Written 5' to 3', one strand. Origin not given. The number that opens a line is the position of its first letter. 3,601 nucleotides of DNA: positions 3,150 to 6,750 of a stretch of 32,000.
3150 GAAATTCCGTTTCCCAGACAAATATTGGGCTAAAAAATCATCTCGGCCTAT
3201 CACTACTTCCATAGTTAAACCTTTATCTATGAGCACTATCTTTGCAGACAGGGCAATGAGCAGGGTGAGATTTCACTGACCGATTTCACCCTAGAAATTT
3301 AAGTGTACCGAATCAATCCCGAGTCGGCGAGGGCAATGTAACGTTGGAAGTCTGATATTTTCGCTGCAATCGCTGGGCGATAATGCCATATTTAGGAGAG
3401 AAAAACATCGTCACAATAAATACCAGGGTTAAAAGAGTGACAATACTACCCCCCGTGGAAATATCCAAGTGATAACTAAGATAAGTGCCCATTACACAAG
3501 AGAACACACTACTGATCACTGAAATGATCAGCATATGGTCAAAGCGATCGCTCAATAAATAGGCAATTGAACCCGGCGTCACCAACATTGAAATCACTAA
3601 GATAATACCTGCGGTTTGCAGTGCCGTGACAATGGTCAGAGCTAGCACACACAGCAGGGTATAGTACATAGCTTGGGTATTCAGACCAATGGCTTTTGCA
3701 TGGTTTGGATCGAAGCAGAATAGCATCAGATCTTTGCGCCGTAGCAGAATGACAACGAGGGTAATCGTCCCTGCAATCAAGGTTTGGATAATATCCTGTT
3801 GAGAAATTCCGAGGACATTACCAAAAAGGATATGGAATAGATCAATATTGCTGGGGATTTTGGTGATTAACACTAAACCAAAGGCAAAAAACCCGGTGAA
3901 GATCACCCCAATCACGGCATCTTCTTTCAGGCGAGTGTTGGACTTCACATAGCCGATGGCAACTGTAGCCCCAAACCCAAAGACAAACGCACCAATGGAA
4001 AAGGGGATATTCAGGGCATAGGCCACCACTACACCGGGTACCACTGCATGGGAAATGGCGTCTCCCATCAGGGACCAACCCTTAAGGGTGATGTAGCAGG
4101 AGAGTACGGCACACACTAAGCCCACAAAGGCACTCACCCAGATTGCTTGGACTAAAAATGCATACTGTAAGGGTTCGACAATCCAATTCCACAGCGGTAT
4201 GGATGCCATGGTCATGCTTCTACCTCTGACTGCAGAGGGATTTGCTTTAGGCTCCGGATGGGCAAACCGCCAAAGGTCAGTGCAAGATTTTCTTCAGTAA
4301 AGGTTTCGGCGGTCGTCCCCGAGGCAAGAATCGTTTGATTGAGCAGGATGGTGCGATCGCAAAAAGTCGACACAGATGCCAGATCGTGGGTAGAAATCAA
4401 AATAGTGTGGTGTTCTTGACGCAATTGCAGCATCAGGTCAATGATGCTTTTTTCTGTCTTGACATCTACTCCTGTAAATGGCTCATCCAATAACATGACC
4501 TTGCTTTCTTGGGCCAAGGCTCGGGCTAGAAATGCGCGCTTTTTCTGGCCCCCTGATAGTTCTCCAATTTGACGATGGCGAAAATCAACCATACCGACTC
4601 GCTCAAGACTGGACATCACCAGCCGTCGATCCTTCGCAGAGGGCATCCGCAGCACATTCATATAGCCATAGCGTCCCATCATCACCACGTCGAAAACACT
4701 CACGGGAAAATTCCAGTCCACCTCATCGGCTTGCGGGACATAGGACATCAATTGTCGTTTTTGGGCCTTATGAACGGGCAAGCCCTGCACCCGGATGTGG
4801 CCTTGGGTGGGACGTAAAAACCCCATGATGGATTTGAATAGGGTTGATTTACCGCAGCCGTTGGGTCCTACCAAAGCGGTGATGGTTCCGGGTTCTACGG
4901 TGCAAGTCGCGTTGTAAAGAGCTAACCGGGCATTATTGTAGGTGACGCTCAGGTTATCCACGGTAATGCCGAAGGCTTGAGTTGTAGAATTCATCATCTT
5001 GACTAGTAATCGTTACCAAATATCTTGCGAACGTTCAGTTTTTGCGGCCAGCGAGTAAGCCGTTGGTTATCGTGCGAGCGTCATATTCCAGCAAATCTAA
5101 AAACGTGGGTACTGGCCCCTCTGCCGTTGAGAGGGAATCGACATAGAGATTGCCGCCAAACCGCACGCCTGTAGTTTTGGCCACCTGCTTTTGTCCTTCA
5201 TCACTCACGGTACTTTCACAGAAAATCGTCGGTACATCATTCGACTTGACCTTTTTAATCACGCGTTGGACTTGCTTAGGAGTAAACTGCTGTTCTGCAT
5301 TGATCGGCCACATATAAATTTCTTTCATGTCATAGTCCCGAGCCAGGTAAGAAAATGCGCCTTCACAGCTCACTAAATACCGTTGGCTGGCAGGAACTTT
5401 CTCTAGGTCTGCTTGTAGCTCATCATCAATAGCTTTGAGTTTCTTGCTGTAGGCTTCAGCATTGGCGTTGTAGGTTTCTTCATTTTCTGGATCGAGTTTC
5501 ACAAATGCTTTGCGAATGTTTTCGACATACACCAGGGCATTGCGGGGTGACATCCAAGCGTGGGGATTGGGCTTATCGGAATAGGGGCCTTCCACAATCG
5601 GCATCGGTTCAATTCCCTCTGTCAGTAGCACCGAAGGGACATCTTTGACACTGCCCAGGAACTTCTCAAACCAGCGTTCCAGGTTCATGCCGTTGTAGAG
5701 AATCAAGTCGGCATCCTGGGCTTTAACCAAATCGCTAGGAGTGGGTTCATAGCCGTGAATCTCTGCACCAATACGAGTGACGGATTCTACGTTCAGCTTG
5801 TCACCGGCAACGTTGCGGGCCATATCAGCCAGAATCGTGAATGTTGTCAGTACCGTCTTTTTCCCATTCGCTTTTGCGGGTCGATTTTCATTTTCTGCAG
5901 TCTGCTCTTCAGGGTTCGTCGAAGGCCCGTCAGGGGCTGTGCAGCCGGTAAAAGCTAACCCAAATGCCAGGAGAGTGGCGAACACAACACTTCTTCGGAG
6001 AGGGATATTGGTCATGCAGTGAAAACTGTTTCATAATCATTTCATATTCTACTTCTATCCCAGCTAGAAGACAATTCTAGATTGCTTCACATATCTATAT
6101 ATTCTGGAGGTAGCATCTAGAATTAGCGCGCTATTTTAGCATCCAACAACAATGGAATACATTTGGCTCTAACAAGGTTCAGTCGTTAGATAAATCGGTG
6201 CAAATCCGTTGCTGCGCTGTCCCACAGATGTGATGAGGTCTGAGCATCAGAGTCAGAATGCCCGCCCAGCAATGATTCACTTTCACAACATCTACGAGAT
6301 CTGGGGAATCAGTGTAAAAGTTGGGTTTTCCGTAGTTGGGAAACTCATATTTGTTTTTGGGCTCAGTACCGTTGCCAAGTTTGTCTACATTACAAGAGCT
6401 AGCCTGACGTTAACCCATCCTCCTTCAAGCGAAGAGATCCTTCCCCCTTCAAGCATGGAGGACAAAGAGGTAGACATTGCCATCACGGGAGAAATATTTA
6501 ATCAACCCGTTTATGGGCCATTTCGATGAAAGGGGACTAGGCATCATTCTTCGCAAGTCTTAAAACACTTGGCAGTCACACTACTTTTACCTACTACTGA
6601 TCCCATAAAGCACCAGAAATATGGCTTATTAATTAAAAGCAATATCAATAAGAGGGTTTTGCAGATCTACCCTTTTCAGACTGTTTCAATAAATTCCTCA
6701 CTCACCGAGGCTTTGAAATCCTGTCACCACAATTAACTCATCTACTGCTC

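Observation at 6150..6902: Orphan, compact cobalamin-riboswitch-like element with no B12-related gene behind it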

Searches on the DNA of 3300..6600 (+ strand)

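Call 36: search_dna_similar(query=window:3300-6600:+, collection=plasmids, mode=distant, max_evalue=0.00001, max_rows=15)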
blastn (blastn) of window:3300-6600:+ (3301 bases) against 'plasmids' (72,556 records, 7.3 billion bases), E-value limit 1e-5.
Records with a match: 1156; places in all: 1164; records where one place covers at least 80% of the query: 0.
Best place of each record, by identity: 60-80% 1156.
By first word of the organism name: Escherichia 876; Pantoea 74; Klebsiella 55; Salmonella 48; Rhizobium 20; Rahnella 12; Shigella 11; Roseomonas 8; Paracoccus 7; Salinivibrio 5; and 27 more.
By predicted mobility (MOB-suite, as given by PLSDB): conjugative 862; non-mobilizable 232; mobilizable 62.
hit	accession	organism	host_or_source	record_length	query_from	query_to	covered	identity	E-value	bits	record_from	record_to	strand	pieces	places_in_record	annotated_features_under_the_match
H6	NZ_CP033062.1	Synechococcus elongatus UTEX 3055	-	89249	141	2548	73%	69.2%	0e+0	971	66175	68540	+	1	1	metal ABC transporter substrate-binding protein | metal ABC transporter ATP-binding protein | metal ABC transporter permease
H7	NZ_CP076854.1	Rhizobium sp. WYJ-E13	Curcuma wenyujin Y.H. Chen et C. ...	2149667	968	2548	36%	64.6%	2e-21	212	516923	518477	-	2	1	none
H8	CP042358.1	Rahnella aquatilis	hyacinth,plant,hyacinth bulb, basal ...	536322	687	2471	34%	67.1%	1e-30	343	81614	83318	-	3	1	ATP-binding cassette domain-containing protein | metal ABC transporter substrate-binding protein | metal ABC transporter permease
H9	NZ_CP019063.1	Rahnella sikkimica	bacteria,soil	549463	719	2470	32%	67.8%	2e-33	359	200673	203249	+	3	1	metal ABC transporter permease (x2) | ATP-binding cassette domain-containing protein | metal ABC transporter substrate-binding protein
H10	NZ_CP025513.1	Neorhizobium sp. SOG26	Oryza glumipatula,Whole ...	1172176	963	2548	32%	65.5%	1e-30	230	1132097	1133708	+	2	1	none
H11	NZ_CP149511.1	Pararhizobium sp. A13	Aeschynomene indica,cell ...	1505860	968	2548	31%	66.5%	1e-31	285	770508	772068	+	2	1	none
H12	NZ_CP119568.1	Pararhizobium qamdonense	cell culture,soil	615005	1013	2548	30%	67.4%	3e-38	275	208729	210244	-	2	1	metal ABC transporter substrate-binding protein | manganese/iron ABC transporter ATP-binding protein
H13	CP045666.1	Enterobacteriaceae bacterium Kacie_13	Bacteria culture,Stream water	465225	1087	2471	29%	66.9%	7e-34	291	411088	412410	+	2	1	metal ABC transporter substrate-binding protein | ATP-binding cassette domain-containing protein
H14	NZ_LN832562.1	Paracoccus aminovorans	-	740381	1131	2470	29%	66.5%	2e-33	249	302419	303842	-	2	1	metal ABC transporter substrate-binding protein | manganese/iron ABC transporter ATP-binding protein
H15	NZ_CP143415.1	Pantoea agglomerans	Phaseolus vulgaris,cell ...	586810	998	2310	29%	65.8%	4e-24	215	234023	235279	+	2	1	manganese/iron ABC transporter ATP-binding protein | metal ABC transporter substrate-binding protein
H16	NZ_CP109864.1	Paracoccus aminovorans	bacteria,human fecal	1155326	1131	2470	29%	66.7%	3e-32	254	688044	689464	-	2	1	record has no annotation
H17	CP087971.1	Rhizobium sp. RCAM05350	cell culture,fouling of walls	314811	968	2470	29%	67.1%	2e-33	274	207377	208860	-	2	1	metal ABC transporter substrate-binding protein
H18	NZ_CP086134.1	Pantoea agglomerans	Humulus lupulus,fresh green hop cones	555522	998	2310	29%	65.4%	1e-25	198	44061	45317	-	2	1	manganese/iron ABC transporter ATP-binding protein | metal ABC transporter substrate-binding protein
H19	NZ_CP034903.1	Roseomonas mucosa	Homo sapiens,tissue sample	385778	723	2548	28%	69.7%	1e-24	367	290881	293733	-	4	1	metal ABC transporter ATP-binding protein | metal ABC transporter permease (x2) | metal ABC transporter substrate-binding protein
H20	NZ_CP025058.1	Roseomonas mucosa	Homo sapiens,Clinical, healthy, human ...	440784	723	2548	28%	69.7%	1e-24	367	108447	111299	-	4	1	metal ABC transporter ATP-binding protein | metal ABC transporter permease (x2) | metal ABC transporter substrate-binding protein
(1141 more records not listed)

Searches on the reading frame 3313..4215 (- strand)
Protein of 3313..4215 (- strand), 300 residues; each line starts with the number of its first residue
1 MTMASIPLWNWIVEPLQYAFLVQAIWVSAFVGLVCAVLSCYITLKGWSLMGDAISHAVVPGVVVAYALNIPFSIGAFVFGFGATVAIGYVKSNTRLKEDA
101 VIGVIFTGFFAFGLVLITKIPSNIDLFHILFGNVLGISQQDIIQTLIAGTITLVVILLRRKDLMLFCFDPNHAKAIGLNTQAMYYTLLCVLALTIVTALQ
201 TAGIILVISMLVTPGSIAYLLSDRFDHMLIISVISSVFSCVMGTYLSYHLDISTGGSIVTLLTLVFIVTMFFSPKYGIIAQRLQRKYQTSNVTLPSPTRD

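Call 9: search_protein_families(library=pfam, proteins=[window:3313-4215:-], max_evalue=0.01)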
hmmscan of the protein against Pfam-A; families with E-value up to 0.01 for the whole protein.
window:3313-4215:- (300 aa): 2 families
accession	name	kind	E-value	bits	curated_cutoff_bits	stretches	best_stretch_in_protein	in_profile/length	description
PF00950.22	ABC-3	-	3.8e-96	322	20.1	1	17-272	1-257/258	ABC 3 transport family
PF01032.23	FecCD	-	1.7e-07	31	26.5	1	61-267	95-306/311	FecCD transport family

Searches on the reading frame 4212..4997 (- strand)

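Call 9: search_protein_families(library=pfam, proteins=[window:4212-4997:-], max_evalue=0.01)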
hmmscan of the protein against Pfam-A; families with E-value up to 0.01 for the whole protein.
window:4212-4997:- (261 aa): 10 families
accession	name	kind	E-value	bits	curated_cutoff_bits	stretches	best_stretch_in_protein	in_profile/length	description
PF00005.33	ABC_tran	-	7.2e-33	114.5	25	1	29-174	3-136/137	ABC transporter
PF13304.12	AAA_21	-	1.1e-13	52.4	27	2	143-207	234-301/304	AAA domain, putative AbiEii toxin, Type IV TA system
PF02463.25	SMC_N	-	1.2e-06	28.5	40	1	38-205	25-198/220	RecF/RecN/SMC N terminal domain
PF13555.12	AAA_29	-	0.00021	21.4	27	1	32-65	17-50/61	P-loop containing region of AAA domain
PF13476.12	AAA_23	-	0.00052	21.1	27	1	38-58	20-40/201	AAA domain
PF13175.12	AAA_15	-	0.0018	18.4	32.1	1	37-64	24-50/374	AAA ATPase domain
PF13558.12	SbcC_Walker_B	-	0.0023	18.6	27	0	139-189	25-88/90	SbcC/RAD50-like, Walker B motif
PF00004.35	AAA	-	0.0028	18.5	21.2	0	42-61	3-22/131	ATPase family associated with various cellular activities (AAA)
PF03193.22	RsgA_GTPase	-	0.0088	16.3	30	0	36-69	105-138/174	RsgA GTPase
PF01637.24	ATPase_2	-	0.0091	16.3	33.2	0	32-62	15-45/225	ATPase domain predominantly from Archaea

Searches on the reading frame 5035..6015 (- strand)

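Call 9: search_protein_families(library=pfam, proteins=[window:5035-6015:-], max_evalue=0.01)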
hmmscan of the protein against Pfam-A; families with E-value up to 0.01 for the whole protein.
window:5035-6015:- (326 aa): 1 family
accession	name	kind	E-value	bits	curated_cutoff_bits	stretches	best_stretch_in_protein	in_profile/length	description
PF01297.22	ZnuA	-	9e-85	284.7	29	1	55-318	1-262/263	Zinc-uptake complex component A periplasmic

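Call 10: search_protein_families(library=ncbifam, proteins=[window:5035-6015:-], max_evalue=0.01)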
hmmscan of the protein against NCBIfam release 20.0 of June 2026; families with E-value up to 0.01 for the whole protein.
window:5035-6015:- (326 aa): 8 families
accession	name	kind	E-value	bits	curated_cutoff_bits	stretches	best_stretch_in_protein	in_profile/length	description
NF053703.1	Mn_SBP_EfaA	exception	3.5e-67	226.8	485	1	43-320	26-309/310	Mn/Fe ABC transporter substrate-binding lipoprotein EfaA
NF040928.1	ABC_lipo_SloC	subfamily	7.4e-62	209.2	525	1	42-320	17-302/304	metal ABC transporter substrate-binding lipoprotein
NF047355.1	ABC_bind_Mn_Staph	exception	2.5e-60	204.4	500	1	41-318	21-306/309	manganese ABC transporter substrate-binding lipoprotein MntC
NF040870.1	AztC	equivalog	1.5e-56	191.9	350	1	55-320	1-277/277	zinc ABC transporter substrate-binding protein AztC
NF053842.1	MnTportMntCDein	equivalog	1.1e-49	169.2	400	1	54-317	7-279/281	manganese ABC transporter substrate-binding protein MntC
TIGR03772.1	anch_rpt_subst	equivalog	8.8e-37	126.8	350.45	2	150-319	317-484/486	anchored repeat ABC transporter, substrate-binding protein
NF033605.1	Zn_bnd_ABC_AdcA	exception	4.2e-27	95.3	700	2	150-283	153-283/517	zinc ABC transporter substrate-binding lipoprotein AdcA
NF007091.2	PRK09545.1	equivalog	1.1e-20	74.1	268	2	147-287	147-285/318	zinc ABC transporter substrate-binding protein ZnuA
